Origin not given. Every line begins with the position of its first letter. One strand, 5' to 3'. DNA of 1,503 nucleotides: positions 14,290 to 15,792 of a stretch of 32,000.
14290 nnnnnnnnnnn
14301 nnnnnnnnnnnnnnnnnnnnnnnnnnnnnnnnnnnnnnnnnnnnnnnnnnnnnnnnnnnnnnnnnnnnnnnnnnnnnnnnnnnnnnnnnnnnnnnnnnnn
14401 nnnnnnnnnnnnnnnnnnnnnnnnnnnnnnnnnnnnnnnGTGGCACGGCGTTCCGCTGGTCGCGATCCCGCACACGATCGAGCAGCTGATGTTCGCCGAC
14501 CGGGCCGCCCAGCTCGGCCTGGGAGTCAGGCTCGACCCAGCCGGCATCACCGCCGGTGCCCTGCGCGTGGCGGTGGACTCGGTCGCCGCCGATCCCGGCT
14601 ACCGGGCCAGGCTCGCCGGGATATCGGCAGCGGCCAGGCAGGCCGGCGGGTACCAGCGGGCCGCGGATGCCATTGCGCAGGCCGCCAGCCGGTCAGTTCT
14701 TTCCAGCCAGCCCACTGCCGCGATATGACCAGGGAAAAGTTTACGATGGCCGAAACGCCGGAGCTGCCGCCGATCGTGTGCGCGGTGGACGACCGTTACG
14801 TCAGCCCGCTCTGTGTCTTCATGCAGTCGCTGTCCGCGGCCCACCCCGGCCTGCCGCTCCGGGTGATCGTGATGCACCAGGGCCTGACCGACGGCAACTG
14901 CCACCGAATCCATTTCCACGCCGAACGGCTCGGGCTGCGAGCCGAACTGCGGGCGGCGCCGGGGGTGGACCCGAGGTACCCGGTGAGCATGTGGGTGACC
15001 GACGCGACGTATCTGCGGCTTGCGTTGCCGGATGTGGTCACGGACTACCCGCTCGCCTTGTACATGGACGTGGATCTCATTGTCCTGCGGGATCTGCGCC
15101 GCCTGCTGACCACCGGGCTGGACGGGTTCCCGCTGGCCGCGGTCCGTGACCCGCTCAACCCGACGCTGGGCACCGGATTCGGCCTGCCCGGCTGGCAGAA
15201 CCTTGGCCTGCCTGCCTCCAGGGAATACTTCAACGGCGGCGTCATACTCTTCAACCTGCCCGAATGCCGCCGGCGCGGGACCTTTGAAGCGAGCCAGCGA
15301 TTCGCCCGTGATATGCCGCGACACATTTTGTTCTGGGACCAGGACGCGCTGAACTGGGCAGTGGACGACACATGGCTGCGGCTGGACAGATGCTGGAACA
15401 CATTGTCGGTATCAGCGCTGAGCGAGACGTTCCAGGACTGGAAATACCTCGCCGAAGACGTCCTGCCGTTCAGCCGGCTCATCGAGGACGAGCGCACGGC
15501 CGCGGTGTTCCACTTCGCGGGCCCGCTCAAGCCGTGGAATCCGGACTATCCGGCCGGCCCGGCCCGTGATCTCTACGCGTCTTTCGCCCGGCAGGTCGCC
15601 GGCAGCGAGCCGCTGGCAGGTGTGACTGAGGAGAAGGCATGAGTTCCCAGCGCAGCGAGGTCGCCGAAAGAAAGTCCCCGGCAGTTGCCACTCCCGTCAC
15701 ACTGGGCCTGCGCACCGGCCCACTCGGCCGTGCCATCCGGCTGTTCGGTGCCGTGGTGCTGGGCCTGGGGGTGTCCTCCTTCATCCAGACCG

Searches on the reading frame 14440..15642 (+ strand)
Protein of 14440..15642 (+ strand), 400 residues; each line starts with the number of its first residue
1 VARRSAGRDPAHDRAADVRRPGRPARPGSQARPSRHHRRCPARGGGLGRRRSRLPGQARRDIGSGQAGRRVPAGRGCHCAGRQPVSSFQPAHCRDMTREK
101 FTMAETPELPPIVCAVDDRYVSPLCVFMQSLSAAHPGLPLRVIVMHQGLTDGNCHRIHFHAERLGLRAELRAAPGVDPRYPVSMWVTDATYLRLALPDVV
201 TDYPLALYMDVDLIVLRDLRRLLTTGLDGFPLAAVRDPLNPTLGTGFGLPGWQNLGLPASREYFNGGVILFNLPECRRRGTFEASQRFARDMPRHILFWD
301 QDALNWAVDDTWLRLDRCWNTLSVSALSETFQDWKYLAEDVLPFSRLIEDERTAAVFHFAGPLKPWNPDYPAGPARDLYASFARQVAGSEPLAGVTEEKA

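Call 15: search_protein_families(library=pfam, proteins=[window:14440-15642:+], max_evalue=0.0001)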
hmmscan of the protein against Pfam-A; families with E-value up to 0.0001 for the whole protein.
window:14440-15642:+ (400 aa): 1 family
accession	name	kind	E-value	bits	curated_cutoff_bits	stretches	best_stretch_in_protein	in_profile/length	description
PF01501.26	Glyco_transf_8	-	2.3e-27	96.6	24.3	1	112-367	2-250/253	Glycosyl transferase family 8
